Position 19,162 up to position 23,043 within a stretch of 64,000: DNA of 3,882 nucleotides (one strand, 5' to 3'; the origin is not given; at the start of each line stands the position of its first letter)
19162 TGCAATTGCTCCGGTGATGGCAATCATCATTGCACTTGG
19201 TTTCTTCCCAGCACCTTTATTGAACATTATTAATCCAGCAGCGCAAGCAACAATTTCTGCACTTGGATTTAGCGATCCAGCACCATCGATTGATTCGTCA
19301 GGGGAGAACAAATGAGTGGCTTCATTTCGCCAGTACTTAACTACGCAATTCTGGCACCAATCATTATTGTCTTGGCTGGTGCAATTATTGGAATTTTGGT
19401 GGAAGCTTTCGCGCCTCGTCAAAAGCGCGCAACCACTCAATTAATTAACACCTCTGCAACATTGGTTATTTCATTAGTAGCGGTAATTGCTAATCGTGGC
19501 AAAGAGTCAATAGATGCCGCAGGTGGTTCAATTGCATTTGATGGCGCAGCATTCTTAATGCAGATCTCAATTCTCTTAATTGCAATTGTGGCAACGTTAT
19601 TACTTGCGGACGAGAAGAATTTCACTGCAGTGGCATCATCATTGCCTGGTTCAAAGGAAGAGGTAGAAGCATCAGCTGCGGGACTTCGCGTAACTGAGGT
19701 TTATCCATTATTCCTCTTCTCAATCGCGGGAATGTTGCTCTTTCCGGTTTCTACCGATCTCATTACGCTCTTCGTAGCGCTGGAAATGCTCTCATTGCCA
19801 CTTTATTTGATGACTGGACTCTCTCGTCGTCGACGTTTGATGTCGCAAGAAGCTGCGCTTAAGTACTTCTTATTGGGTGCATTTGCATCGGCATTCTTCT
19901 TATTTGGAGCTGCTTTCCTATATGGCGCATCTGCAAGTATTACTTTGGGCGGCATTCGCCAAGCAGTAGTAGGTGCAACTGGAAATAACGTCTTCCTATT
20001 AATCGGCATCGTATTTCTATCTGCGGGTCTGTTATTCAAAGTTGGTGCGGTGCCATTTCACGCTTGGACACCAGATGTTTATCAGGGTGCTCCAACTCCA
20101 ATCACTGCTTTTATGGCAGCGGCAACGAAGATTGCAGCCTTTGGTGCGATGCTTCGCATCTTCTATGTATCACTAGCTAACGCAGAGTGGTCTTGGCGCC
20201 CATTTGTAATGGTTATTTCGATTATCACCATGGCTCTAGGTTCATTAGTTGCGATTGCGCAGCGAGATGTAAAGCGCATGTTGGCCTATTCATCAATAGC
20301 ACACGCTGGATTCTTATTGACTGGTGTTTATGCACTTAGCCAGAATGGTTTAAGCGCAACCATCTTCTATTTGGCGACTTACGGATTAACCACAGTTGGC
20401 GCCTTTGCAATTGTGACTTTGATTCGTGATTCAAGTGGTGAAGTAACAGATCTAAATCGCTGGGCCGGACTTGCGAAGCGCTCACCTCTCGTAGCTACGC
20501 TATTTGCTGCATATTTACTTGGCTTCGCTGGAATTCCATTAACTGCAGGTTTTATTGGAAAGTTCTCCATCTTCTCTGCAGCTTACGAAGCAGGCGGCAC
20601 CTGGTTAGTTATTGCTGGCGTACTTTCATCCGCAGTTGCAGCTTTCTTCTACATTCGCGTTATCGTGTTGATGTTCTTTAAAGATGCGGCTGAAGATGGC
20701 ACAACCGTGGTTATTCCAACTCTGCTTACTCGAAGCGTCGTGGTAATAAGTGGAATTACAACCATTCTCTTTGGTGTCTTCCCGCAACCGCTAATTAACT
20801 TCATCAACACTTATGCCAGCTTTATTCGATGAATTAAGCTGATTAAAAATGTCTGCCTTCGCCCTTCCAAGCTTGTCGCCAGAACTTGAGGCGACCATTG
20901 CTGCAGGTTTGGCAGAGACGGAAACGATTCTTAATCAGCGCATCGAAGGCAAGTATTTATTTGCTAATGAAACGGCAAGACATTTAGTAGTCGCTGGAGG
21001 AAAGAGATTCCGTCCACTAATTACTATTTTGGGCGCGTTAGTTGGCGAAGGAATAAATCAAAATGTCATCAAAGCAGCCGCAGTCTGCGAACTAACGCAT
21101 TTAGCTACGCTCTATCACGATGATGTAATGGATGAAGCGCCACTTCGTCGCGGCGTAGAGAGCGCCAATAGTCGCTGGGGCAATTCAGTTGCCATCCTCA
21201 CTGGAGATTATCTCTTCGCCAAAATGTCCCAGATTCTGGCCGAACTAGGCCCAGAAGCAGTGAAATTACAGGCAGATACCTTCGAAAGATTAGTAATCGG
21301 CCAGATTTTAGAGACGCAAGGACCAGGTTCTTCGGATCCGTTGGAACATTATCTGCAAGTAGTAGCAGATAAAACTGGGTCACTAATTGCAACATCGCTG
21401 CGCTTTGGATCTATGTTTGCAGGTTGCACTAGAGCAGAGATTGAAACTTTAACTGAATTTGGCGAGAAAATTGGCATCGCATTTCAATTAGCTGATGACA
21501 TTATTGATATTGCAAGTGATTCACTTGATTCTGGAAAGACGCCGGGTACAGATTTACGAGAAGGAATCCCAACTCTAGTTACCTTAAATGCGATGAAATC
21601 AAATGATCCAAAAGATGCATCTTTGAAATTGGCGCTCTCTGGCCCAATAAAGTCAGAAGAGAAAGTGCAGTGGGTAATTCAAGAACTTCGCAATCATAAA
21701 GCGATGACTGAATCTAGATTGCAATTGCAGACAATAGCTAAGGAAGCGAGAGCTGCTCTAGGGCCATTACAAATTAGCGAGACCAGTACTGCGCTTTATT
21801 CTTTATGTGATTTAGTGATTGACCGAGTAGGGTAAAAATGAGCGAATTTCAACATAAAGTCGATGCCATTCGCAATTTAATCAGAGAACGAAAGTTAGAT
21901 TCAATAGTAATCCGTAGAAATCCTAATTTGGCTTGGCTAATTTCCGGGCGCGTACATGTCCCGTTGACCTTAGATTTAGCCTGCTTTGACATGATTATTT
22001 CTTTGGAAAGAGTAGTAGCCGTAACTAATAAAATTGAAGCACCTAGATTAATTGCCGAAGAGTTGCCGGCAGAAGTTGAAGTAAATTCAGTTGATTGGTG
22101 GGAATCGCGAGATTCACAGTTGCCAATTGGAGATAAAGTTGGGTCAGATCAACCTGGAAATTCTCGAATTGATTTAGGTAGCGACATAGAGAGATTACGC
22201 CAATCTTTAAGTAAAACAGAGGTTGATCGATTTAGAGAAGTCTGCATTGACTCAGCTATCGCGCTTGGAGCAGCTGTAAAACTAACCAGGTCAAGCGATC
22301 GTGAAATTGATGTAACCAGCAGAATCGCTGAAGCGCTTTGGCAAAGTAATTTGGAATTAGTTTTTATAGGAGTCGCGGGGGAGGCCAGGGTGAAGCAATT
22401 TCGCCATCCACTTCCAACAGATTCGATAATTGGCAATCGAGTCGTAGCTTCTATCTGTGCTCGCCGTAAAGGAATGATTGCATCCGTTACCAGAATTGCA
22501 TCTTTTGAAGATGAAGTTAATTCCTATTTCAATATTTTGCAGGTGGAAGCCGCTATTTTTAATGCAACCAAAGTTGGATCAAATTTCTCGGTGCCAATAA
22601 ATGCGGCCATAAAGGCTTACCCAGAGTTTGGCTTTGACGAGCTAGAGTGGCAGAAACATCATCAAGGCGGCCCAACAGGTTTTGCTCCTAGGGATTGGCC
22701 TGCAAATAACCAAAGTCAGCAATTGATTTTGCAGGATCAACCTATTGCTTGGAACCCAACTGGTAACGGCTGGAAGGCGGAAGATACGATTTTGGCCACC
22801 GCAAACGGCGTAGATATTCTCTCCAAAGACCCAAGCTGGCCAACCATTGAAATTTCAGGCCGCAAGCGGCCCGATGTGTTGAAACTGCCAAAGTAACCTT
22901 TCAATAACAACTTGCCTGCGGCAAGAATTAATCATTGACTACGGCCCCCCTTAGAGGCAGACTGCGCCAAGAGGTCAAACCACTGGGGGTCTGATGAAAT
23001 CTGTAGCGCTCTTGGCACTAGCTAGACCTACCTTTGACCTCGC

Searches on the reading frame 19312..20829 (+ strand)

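Call 5: search_protein_families(library=ncbifam, proteins=[window:19312-20829:+], max_evalue=0.001)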
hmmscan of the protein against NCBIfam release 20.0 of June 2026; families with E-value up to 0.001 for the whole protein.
window:19312-20829:+ (506 aa): 71 families (the best 25 are shown)
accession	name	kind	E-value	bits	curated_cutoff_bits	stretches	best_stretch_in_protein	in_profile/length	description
NF004441.0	PRK05777.1-4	equivalog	7.5e-210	698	477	1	4-506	9-524/524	NADH-quinone oxidoreductase subunit NuoN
TIGR01770.1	NDH_I_N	subfamily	9.4e-121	404.1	332.6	1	13-495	3-472/472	NADH-quinone oxidoreductase subunit NuoN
NF004442.0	PRK05777.1-5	equivalog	9.7e-112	374.4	523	1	10-497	7-473/483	NADH-quinone oxidoreductase subunit NuoN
NF004440.0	PRK05777.1-3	equivalog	1.5e-107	360.4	519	1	11-501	8-472/477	NADH-quinone oxidoreductase subunit NuoN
NF004446.0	PRK05777.2-4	equivalog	2.3e-86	290.9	590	1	10-504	10-497/502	NADH-quinone oxidoreductase subunit NuoN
NF004444.0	PRK05777.2-2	equivalog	1.2e-85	288.4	496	1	9-502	12-491/496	NADH-quinone oxidoreductase subunit NuoN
NF002701.0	PRK02504.1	equivalog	1.3e-82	277.9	569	1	9-499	10-487/513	NAD(P)H-quinone oxidoreductase subunit N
NF004439.0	PRK05777.1-1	equivalog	2.6e-81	273.9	531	1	12-500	9-480/485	NADH-quinone oxidoreductase subunit NuoN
NF004443.0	PRK05777.2-1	equivalog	1.8e-73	248.4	626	1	9-503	9-493/506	NADH-quinone oxidoreductase subunit NuoN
NF004445.0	PRK05777.2-3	equivalog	9.5e-69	232.6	408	1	12-494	8-465/475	NADH-quinone oxidoreductase subunit NuoN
NF004448.0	PRK05777.2-6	equivalog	8.5e-59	199.8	869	1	9-460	13-447/492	NADH-quinone oxidoreductase subunit NuoN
NF004447.0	PRK05777.2-5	equivalog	9.7e-54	183.1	547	1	129-479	97-446/458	NADH-quinone oxidoreductase subunit NuoN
TIGR01972.1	NDH_I_M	subfamily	6.3e-51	173.5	263.8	1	21-500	9-477/486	NADH-quinone oxidoreductase subunit M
NF009306.0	PRK12663.1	equivalog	1.3e-49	169.3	542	1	10-502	3-478/498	Na+/H+ antiporter subunit D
NF006241.0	PRK08377.1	equivalog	1e-48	166.6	645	1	127-500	110-472/494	NADH dehydrogenase subunit N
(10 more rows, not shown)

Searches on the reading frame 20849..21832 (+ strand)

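Call 5: search_protein_families(library=ncbifam, proteins=[window:20849-21832:+], max_evalue=0.001)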
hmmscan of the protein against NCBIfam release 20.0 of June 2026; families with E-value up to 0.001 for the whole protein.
window:20849-21832:+ (328 aa): 16 families
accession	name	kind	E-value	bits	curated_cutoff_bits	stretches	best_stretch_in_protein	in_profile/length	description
NF042417.1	NPPPS_Mycobact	equivalog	2.2e-94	316.2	600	1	11-328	16-335/335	nonaprenyl/(2E,6E)-farnesyl/geranylgeranyl diphosphat synthase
NF040698.1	IdsA_Meth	equivalog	1.4e-55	188.8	468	1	40-326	31-326/328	short chain isoprenyl diphosphate synthase IdsA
NF041169.1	f2_encap_cargo4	exception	4.4e-55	187.3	450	1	33-326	30-332/334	family 2 encapsulin nanocompartment cargo protein polyprenyl transferase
TIGR02748.1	GerC3_HepT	equivalog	1.5e-51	175.4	456.55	1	19-321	11-312/319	heptaprenyl diphosphate synthase component II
TIGR02749.1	prenyl_cyano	equivalog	1.6e-48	165.4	383.2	1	16-327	9-321/322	solanesyl diphosphate synthase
NF041003.1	GGPP_syn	equivalog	9.4e-48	162.9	500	1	22-326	11-324/326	geranylgeranyl diphosphate synthase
NF008140.0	PRK10888.1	equivalog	1.1e-45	156.4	412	1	21-326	14-321/323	octaprenyl diphosphate synthase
NF045628.1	HxpDPsynlarge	equivalog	1.7e-41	142.2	500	1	21-326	5-309/311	hexaprenyl-diphosphate synthase large subunit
NF045485.1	FPPsyn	subfamily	1e-35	123.3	275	1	40-253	26-252/288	farnesyl diphosphate synthase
NF045549.1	GGPPsyn_IdsB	equivalog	7.2e-35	120.6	475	1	49-326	63-344/346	geranylgeranyl diphosphate synthase IdsB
NF040789.2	gerfarn_diphsyn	equivalog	6.4e-32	111.1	560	1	41-326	36-343/345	geranylfarnesyl diphosphate synthase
NF045685.1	GGPPSynCrtE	equivalog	1.1e-28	100.1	460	1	39-247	30-251/293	geranylgeranyl diphosphate synthase CrtE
NF040627.1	GFPS_Meth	equivalog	2.3e-28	99.5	600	1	43-221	32-210/285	geranylfarnesyl diphosphate synthase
NF007877.0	PRK10581.1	equivalog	4.1e-25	88.6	321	1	41-251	34-258/299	(2E,6E)-farnesyl diphosphate synthase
NF042416.1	GFPPS_Mycobact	equivalog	1.4e-23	83.5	600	1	43-319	34-341/350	bifunctional (2E,6E)-farnesyl/geranyl diphosphate synthase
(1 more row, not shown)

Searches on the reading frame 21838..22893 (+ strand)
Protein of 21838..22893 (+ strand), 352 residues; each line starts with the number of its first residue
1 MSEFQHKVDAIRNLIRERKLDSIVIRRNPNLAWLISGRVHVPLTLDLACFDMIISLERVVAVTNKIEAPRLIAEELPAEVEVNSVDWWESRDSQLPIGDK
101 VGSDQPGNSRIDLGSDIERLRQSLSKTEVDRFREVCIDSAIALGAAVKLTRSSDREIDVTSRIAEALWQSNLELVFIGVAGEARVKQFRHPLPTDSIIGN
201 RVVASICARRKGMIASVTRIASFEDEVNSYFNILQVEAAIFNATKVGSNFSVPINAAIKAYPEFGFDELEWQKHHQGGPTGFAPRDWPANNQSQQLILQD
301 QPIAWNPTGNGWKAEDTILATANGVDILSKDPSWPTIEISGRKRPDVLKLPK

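Call 5: search_protein_families(library=ncbifam, proteins=[window:21838-22893:+], max_evalue=0.001)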
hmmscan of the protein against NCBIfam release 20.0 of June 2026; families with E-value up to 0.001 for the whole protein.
window:21838-22893:+ (352 aa): 0 families

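Call 25: search_protein_families(library=pfam, proteins=[window:21838-22893:+], max_evalue=0.01)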
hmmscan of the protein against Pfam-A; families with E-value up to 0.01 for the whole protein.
window:21838-22893:+ (352 aa): 0 families

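Call 71: search_solved_structures(query=window:21838-22893:+, max_evalue=1, show_alignments=1)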
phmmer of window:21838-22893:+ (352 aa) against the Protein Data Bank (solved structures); distinct sequences matched with E-value up to 1: 5.
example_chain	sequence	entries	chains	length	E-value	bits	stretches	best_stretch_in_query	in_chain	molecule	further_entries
1wy2_A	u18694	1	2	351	0.00012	24.7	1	92-330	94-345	Xaa-Pro dipeptidase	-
1pv9_A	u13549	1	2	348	0.0003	23.3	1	117-330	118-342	Xaa-Pro dipeptidase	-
5cnx_A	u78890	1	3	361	0.26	13.7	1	228-333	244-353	Aminopeptidase YpdF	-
5giu_A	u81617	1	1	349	0.59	12.5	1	149-330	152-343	Proline dipeptidase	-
5cdl_A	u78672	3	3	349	0.59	12.5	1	149-330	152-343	Proline dipeptidase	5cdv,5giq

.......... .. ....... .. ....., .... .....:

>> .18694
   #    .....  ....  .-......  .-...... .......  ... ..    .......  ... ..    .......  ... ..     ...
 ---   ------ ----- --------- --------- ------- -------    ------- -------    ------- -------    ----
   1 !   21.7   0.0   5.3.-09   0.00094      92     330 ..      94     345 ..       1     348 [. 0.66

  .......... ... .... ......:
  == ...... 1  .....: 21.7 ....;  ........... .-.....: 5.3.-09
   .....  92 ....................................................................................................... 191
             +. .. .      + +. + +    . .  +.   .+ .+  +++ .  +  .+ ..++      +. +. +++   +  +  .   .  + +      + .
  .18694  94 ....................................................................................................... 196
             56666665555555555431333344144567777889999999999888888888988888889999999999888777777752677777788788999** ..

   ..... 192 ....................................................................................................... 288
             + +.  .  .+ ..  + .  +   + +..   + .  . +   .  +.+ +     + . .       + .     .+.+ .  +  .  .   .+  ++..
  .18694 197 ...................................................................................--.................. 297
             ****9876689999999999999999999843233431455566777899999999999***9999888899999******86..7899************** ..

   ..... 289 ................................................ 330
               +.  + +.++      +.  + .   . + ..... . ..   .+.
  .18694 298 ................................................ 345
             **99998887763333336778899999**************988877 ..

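Call 72: search_protein_families(library=pfam, proteins=[window:21838-22893:+], max_evalue=1)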
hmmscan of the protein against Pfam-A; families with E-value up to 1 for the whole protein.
window:21838-22893:+ (352 aa): 0 families
